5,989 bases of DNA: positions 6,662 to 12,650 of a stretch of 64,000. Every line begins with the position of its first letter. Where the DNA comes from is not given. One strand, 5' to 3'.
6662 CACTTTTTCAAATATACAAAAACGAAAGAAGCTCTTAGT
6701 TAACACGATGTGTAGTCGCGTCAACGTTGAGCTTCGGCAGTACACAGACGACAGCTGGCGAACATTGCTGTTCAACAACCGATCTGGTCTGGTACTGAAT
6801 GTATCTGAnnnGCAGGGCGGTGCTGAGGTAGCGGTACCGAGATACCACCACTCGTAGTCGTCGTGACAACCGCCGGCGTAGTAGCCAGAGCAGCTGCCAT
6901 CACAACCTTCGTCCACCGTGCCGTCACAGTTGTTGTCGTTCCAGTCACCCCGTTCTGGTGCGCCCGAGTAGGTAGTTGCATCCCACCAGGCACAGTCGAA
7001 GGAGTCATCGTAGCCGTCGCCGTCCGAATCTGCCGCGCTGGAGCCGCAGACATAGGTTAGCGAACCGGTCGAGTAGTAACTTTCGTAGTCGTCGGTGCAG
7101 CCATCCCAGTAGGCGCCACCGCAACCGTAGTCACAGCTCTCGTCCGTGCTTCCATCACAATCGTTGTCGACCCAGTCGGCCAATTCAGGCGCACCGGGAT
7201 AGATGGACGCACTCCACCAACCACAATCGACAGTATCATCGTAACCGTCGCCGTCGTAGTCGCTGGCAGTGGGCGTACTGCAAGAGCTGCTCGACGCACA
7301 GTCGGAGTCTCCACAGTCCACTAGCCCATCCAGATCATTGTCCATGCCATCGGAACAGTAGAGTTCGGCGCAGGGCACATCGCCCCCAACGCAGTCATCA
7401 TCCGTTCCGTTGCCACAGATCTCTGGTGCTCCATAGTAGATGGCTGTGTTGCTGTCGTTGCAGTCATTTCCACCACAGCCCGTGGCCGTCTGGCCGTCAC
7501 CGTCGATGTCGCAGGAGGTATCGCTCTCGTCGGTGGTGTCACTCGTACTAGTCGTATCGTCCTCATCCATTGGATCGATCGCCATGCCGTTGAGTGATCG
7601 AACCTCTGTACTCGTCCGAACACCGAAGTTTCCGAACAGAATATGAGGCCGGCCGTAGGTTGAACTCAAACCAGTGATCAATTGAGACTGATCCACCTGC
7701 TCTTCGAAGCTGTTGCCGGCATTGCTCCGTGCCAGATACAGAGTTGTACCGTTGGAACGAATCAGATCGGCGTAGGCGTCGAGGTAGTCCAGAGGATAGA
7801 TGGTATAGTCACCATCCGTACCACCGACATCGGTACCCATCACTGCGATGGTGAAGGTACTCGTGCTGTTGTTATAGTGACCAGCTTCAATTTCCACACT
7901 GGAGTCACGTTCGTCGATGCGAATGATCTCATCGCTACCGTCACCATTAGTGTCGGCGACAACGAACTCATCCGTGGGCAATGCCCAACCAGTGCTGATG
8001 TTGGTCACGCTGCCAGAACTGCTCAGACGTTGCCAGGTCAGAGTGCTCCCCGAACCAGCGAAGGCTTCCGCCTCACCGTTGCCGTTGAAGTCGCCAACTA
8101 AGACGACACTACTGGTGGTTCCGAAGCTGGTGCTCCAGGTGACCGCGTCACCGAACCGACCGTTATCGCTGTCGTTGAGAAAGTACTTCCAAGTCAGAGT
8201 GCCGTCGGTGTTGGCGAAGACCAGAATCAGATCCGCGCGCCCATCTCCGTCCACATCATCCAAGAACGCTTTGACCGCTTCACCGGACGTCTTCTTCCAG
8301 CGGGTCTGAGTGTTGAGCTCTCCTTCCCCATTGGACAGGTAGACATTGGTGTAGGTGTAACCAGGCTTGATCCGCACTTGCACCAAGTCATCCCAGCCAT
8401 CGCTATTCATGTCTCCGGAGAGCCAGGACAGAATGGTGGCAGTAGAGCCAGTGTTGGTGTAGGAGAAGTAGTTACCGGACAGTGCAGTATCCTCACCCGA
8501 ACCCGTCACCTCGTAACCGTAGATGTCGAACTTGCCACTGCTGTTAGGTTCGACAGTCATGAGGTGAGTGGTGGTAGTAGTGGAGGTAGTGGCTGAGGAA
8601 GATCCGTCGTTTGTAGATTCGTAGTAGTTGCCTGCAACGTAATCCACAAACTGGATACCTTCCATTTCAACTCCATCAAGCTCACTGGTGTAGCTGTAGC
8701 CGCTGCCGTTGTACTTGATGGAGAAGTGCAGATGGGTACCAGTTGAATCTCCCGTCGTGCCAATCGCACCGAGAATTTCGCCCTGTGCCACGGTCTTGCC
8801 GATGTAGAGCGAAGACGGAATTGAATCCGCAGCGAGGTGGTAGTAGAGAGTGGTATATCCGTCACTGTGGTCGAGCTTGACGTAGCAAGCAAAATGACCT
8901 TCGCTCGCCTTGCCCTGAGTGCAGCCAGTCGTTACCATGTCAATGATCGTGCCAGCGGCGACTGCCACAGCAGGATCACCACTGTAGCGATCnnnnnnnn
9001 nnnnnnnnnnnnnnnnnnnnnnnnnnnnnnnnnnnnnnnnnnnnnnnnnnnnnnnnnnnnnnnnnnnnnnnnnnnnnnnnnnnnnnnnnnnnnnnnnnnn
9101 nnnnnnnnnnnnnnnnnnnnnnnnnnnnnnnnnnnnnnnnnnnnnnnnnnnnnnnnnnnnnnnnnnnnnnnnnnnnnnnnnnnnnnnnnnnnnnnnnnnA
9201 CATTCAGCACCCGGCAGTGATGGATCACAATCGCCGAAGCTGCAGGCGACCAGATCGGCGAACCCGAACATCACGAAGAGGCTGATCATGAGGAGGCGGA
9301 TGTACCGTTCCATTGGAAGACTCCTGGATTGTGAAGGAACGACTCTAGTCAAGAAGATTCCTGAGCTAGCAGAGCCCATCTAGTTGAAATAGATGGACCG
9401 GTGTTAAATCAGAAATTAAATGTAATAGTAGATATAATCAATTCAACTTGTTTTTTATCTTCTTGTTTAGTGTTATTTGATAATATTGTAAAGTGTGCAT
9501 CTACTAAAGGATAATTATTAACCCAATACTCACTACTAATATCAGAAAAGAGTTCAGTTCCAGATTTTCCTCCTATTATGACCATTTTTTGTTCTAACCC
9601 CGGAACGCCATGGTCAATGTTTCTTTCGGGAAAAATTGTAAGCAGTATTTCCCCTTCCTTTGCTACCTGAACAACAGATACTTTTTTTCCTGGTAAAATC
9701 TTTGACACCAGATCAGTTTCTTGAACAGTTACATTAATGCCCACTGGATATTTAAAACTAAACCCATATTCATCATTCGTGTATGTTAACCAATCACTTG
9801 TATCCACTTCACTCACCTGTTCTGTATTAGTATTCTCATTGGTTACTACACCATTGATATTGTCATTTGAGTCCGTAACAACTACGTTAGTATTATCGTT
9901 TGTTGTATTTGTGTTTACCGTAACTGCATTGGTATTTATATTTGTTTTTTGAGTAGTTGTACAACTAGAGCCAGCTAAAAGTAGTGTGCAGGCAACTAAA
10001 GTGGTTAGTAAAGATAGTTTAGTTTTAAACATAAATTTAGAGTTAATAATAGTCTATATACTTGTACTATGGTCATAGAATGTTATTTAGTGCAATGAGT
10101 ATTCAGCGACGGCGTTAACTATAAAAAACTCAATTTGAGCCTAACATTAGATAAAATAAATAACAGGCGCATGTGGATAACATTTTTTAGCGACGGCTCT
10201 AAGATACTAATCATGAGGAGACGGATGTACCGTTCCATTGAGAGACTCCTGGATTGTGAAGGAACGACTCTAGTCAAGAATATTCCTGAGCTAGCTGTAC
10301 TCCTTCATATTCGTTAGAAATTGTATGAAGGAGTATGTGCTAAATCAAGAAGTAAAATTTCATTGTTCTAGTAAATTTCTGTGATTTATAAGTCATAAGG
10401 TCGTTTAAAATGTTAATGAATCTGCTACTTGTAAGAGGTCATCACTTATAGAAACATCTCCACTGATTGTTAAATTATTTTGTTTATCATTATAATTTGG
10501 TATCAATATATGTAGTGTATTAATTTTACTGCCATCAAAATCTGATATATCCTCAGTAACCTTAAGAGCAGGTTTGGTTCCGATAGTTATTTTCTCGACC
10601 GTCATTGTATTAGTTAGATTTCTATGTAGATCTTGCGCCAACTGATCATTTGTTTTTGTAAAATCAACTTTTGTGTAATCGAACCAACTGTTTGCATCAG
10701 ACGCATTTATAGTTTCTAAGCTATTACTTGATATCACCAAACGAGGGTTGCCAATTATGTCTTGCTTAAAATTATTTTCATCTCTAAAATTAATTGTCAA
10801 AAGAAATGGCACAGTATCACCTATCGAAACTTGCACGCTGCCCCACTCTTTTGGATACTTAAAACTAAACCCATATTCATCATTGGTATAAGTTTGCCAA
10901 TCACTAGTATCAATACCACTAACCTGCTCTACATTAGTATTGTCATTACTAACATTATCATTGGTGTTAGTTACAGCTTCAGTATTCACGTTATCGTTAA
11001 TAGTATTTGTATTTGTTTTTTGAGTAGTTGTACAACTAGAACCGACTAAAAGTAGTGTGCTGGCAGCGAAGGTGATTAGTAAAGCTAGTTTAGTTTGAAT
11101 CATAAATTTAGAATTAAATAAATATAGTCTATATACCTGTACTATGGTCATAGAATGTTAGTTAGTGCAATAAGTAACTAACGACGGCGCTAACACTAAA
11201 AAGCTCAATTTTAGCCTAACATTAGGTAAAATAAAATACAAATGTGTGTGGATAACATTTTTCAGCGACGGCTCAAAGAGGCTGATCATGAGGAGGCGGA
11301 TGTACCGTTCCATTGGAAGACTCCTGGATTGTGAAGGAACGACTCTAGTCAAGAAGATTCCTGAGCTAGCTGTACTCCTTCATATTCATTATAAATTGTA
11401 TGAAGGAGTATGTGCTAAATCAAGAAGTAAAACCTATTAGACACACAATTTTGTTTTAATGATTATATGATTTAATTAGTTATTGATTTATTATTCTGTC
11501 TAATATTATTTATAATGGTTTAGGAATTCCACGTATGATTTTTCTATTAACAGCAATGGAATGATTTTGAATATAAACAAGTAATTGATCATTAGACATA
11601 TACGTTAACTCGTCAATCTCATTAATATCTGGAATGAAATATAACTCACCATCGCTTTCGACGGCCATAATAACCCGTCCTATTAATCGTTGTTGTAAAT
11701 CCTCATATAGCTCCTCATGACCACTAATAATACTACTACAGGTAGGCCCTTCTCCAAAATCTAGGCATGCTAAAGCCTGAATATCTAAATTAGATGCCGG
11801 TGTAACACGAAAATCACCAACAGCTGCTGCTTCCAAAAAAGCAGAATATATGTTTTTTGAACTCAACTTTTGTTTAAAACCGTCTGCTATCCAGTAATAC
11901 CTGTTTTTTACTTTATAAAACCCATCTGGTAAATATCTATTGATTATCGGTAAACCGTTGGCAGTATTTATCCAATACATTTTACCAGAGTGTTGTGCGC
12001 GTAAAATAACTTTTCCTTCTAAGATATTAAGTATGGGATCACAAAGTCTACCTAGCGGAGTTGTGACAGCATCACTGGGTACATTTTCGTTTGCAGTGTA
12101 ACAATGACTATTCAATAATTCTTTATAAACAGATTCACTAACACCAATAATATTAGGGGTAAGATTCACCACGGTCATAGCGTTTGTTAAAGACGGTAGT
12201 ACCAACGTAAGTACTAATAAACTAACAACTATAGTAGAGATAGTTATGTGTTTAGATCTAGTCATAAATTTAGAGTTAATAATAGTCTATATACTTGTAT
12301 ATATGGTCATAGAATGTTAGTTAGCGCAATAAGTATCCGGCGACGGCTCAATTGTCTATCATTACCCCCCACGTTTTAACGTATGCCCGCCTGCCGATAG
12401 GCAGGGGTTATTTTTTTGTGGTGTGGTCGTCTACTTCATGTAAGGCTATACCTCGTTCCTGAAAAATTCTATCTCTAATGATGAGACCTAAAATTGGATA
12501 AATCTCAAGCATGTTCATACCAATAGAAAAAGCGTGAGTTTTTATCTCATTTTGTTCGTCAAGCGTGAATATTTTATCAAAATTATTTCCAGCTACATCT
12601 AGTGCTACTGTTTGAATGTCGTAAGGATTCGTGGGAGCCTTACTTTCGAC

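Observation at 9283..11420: Serial duplication of the M23-peptidase promoter/5' coding stub upstream of tandem lipoprotein paralogs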

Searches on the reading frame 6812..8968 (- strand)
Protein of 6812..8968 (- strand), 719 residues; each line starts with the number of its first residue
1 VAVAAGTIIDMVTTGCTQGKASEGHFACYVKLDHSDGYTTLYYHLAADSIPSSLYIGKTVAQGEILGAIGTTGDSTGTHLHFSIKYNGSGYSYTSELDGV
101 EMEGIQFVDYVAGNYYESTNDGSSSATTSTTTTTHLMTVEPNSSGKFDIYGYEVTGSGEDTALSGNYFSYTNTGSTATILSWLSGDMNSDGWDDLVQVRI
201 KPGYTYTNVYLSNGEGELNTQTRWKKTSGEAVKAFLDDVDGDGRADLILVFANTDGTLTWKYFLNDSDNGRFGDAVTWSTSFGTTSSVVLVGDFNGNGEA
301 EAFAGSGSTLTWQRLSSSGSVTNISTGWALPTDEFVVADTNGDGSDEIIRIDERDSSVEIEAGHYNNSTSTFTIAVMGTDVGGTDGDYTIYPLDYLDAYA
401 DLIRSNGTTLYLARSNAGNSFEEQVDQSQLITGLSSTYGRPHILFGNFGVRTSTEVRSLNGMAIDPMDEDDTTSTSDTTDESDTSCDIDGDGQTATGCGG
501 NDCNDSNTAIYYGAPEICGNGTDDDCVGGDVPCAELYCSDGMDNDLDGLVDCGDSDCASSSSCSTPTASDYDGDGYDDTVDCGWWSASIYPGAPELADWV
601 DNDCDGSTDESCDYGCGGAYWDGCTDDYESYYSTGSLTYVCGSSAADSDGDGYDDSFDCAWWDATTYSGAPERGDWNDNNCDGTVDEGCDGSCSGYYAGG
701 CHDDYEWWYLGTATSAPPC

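Call 16: search_protein_families(library=pfam, proteins=[window:6812-8968:-], max_evalue=0.01)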
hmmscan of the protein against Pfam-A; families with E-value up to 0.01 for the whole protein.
window:6812-8968:- (719 aa): 4 families
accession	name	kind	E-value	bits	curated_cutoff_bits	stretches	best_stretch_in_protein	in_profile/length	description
PF11617.13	Cu-binding_MopE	-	1.7e-18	67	27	3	586-610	6-30/30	Putative metal-binding motif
PF01551.29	Peptidase_M23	-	9.8e-15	55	28.7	1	3-89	10-92/96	Peptidase family M23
PF13517.12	FG-GAP_3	-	2.8e-14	53.9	26.9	3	238-303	1-60/61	FG-GAP-like repeat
PF01839.29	FG-GAP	-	2e-05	24.8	22.1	0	237-252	8-22/37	FG-GAP repeat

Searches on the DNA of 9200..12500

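Call 76: search_rna_families(source=window, start=9200, end=12500, threshold=evalue, max_evalue=1)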
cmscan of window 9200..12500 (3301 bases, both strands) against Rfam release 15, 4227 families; matches with E-value up to 1: 1.
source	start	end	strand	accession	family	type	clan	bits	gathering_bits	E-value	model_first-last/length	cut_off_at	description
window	10142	10349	-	RF00458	IRES_Cripavirus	Cis-reg; IRES;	-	21.1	44.5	0.75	1-196/196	no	Cripavirus internal ribosome entry site (IRES)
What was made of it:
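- On Known Rfam family: In 9200-12500 the only hit is a chance-level IRES match of 21 bits against a gathering score of 44.5 (call 76).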

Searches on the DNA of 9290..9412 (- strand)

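Call 60: build_rna_model(alignment_id=A3, structure=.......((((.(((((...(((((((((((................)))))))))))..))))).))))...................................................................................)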
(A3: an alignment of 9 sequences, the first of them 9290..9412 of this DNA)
Model R1 built from alignment A3 (9 sequences, 153 columns); structure: as given.
model positions 123; base pairs 20; branch points 0; effective number of sequences 2.57; information 0.59 bits per position. Calibrated on 0.2 Mb of random sequence (short: E-values are rough).
structure used (alignment columns):
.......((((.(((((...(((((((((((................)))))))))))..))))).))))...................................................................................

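Call 61: search_with_rna_model(model_id=R1, sources=[window, L003, L004, L005, L006, L007, L008, L009, L011, L012, L013, L014, L015, L016, L017, L018, L019, L020, L021, L022, L023, L024, L025, L026], max_evalue=1)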
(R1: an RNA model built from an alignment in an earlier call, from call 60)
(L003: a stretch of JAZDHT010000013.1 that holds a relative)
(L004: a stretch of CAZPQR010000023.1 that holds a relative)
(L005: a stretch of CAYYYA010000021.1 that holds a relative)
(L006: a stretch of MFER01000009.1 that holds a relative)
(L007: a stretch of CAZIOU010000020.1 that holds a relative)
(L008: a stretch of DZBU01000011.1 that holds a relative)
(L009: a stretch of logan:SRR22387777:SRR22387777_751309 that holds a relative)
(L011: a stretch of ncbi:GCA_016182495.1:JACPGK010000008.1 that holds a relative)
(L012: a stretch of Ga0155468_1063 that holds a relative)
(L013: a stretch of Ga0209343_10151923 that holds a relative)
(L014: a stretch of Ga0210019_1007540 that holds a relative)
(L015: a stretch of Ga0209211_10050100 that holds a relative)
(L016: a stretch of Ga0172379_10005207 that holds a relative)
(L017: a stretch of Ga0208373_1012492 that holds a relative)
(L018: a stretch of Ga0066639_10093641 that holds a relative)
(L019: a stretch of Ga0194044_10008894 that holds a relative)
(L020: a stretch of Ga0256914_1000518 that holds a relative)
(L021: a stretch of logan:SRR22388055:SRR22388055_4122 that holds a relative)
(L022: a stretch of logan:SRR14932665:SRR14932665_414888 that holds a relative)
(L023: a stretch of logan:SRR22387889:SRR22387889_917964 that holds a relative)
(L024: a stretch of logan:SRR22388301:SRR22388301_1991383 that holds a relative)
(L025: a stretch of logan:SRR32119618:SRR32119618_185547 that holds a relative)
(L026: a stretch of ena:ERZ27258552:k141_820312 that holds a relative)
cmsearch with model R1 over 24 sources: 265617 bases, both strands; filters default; matches with E-value up to 1: 23.
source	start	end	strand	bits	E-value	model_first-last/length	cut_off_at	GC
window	11291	11425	-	119.1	1.7e-27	1-123/123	no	0.41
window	10216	10350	-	117.4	4.6e-27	1-123/123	no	0.41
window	9291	9414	-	114.7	2.2e-26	1-123/123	no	0.47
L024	372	493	+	111.6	1.3e-25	1-123/123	no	0.43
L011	9895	10023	+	105.7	4e-24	1-123/123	no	0.45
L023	733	854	+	104.2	9.8e-24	1-123/123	no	0.44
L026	9519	9640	+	102.9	2e-23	1-123/123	no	0.5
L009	2151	2276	+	100.7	7.2e-23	1-123/123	no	0.38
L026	8497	8625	+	95.2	1.8e-21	1-123/123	no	0.45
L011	9073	9198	+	36.5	1.2e-06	1-123/123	no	0.39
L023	674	789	-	31.1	2.7e-05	1-123/123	no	0.28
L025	8694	8818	+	30.9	3e-05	1-123/123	no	0.36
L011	9219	9261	+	21.6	0.0067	1-123/123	no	0.47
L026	7404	7547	+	21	0.0095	1-123/123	no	0.49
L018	646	772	+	19.8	0.018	1-123/123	no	0.32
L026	8431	8553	-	18.8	0.034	1-123/123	no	0.32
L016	5825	5954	+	16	0.17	1-123/123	no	0.3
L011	9820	9948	-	15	0.31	1-123/123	no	0.29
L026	9456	9573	-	14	0.54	1-123/123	no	0.38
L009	2104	2207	-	13.8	0.61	1-123/123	no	0.27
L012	11247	11308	-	13.4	0.79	1-123/123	no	0.4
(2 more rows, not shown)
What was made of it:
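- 9373..9399 (-): Inner hairpin of the conserved stem-loop upstream of M23 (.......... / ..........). The outer helix extends to about 9412 and includes the TGA stop of gene 1. The covariance-model hit spans 9291-9414 (call 61).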

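Call 71: search_with_rna_model(model_id=R1, sources=[L027, L028, L029], max_evalue=1)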
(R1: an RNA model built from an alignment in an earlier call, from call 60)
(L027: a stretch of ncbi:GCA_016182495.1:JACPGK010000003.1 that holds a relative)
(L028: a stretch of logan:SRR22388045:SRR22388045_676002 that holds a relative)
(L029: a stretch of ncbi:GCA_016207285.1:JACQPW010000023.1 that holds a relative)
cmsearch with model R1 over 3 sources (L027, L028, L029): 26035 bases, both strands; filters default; matches with E-value up to 1: 6.
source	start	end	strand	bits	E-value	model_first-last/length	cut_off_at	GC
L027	6499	6617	+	89.6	4.6e-21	1-123/123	no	0.45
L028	6553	6673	+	59.7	1.6e-13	1-123/123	no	0.41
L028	7637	7758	+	59.3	2e-13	1-123/123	no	0.38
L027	6428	6552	-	18.8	0.0033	1-123/123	no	0.34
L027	5590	5653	+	15.3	0.025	1-123/123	no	0.34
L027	898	960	+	11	0.31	1-123/123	no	0.35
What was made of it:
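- On Conserved structured RNA element (new motif): The model finds untrained copies upstream of hydrolase genes in L025, L027 and L028, and weakly in L016 and L018 (calls 61, 71).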
